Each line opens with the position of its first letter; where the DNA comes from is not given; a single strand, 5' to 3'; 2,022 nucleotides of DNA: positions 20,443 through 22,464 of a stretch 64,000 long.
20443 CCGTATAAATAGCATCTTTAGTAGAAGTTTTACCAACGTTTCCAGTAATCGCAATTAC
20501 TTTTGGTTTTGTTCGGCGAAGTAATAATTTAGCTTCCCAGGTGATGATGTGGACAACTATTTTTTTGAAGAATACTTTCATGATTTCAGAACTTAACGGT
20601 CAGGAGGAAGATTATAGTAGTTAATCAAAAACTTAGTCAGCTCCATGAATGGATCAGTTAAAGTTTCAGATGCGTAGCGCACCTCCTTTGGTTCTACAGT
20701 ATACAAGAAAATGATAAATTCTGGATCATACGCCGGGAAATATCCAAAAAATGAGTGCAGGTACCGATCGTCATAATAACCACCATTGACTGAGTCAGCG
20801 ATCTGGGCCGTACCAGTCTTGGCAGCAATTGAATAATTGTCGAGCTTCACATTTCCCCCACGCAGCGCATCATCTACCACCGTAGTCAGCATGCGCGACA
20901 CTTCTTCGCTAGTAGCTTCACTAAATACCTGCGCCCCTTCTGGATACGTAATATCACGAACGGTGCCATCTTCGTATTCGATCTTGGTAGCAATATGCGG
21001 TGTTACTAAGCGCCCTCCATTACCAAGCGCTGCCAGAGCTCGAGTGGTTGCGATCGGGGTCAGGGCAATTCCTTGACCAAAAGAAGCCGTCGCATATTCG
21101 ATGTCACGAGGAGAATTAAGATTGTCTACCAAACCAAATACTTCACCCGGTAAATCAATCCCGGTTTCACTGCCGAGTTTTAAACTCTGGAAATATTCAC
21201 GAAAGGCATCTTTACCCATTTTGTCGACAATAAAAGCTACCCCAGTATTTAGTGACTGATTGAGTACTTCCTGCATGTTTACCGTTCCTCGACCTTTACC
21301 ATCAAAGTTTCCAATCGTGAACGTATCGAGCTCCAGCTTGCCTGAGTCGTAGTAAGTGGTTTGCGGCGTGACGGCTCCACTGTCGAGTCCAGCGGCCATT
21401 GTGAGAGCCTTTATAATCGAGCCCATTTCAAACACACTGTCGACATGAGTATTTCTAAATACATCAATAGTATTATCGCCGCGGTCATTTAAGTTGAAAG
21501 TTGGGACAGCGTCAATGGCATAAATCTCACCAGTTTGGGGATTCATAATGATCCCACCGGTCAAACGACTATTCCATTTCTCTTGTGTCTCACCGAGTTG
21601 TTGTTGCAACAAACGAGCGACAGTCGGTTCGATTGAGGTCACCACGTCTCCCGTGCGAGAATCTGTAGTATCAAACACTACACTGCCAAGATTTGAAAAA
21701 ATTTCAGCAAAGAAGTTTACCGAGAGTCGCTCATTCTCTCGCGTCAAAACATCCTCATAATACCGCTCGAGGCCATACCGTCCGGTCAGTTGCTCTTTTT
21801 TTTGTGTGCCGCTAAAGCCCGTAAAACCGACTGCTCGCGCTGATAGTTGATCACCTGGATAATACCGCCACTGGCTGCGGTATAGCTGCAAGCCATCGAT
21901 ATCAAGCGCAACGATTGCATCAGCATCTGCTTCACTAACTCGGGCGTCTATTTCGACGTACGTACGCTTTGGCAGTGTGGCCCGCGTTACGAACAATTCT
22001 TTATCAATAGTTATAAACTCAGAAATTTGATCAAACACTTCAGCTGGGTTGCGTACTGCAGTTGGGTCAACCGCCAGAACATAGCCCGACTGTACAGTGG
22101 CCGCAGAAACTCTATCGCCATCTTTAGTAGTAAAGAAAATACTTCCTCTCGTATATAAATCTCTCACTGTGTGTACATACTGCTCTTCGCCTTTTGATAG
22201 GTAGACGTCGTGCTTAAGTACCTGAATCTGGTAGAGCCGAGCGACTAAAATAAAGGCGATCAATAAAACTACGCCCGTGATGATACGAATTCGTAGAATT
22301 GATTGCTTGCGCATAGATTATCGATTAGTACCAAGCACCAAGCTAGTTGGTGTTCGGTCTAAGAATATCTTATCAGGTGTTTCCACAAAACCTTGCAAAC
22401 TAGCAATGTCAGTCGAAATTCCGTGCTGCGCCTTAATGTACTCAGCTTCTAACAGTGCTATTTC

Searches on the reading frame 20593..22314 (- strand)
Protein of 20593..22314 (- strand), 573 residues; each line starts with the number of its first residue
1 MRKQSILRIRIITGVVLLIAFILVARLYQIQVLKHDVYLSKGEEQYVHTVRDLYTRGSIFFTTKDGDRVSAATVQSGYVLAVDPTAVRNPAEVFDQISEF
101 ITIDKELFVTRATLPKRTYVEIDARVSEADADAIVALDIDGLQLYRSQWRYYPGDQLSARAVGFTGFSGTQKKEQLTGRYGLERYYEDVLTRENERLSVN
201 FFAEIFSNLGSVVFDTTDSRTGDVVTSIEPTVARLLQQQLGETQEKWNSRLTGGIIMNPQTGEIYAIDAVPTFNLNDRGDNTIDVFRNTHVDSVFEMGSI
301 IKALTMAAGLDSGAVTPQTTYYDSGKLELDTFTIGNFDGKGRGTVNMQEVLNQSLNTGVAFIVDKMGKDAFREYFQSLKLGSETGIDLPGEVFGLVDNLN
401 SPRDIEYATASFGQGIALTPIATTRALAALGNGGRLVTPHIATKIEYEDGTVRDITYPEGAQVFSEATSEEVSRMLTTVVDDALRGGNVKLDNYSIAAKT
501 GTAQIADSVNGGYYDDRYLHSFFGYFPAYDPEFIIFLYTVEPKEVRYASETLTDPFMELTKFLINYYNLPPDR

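Call 70: search_protein_families(library=ncbifam, proteins=[window:20593-22314:-], max_evalue=1e-10)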
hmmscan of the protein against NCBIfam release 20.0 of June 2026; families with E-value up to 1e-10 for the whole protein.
window:20593-22314:- (573 aa): 11 families
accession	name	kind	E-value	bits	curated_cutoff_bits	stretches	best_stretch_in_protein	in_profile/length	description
TIGR02214.1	spoVD_pbp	equivalog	2e-86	290.8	688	1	16-572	9-563/636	stage V sporulation protein D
TIGR03423.1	pbp2_mrdA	equivalog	6.7e-59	199.9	455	1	8-537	2-567/593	penicillin-binding protein 2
NF053573.1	PBP2_PenA_Neis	exception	1.1e-55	189.3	1105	1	8-556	27-552/572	peptidoglycan D,D-transpeptidase PBP2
NF038271.1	strep_PBP2X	exception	1.6e-48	165.5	1050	1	132-555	165-607/750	penicillin-binding protein PBP2X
NF011685.0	PRK15105.1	subfamily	9.1e-41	140.1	737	1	8-556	23-549/588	peptidoglycan glycosyltransferase FtsI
TIGR02074.1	PBP_1a_fam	subfamily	8.1e-27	94.2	508.75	1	201-525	201-506/535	PBP1A family penicillin-binding protein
NF051842.1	PBP4_5_Efaec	equivalog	9.6e-22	77.1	700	1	119-510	224-620/668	penicillin-binding protein PBP4(5)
NF038278.1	strep_PBP2B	exception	2.8e-21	75.6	975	1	226-533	313-646/678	penicillin-binding protein PBP2B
NF008061.0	PRK10795.1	equivalog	8.8e-21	74.1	962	1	13-508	26-554/634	peptidoglycan DD-transpeptidase MrdA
NF051885.1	tranpepglycosPbpC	equivalog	8.5e-13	47.8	900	1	296-504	360-545/632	multimodular transpeptidase-transglycosylase PbpC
NF038276.1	strep_PBP2A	exception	1.2e-11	43.6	1100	1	253-506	355-582/716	penicillin-binding protein PBP2A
